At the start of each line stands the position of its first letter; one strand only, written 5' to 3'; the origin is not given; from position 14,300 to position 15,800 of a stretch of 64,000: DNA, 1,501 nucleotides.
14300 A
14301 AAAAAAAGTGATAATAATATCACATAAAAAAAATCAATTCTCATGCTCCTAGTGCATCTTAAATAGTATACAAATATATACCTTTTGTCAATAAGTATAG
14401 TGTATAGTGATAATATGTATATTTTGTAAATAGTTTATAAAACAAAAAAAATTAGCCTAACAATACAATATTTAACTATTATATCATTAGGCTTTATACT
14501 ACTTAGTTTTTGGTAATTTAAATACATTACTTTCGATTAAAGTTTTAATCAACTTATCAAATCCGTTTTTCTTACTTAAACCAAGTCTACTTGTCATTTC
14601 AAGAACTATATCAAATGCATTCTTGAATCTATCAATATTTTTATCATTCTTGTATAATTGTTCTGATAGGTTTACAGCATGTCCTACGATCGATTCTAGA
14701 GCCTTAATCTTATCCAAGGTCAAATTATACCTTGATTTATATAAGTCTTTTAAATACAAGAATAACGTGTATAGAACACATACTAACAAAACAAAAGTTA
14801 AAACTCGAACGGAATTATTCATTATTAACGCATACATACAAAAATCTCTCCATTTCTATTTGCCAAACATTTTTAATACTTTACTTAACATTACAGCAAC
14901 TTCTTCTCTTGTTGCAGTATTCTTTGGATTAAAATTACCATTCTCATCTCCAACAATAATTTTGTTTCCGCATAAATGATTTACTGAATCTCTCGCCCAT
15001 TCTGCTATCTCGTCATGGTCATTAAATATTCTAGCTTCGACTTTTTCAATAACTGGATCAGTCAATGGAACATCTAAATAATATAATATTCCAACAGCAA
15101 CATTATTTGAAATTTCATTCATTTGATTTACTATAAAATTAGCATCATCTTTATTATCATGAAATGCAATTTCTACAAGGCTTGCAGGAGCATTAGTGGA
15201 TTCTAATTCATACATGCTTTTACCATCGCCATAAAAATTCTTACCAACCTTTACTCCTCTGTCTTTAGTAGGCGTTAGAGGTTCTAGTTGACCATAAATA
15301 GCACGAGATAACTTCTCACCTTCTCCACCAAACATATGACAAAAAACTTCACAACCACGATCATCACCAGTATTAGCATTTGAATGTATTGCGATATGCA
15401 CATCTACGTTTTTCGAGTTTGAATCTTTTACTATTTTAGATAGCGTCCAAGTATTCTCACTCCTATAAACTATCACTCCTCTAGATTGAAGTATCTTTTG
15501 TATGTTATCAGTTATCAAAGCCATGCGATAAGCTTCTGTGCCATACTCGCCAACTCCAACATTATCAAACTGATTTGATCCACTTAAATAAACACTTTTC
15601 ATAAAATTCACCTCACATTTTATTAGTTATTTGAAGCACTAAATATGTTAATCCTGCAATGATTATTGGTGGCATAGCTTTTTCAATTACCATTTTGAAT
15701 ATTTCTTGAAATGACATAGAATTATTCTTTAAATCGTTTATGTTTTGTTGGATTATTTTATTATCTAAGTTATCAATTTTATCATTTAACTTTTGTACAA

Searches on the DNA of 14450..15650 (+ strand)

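Call 78: search_dna_similar(query=window:14450-15650:+, collection=phages, mode=distant, max_evalue=0.001, max_rows=15)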
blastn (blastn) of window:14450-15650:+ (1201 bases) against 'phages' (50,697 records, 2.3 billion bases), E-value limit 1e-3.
No match.
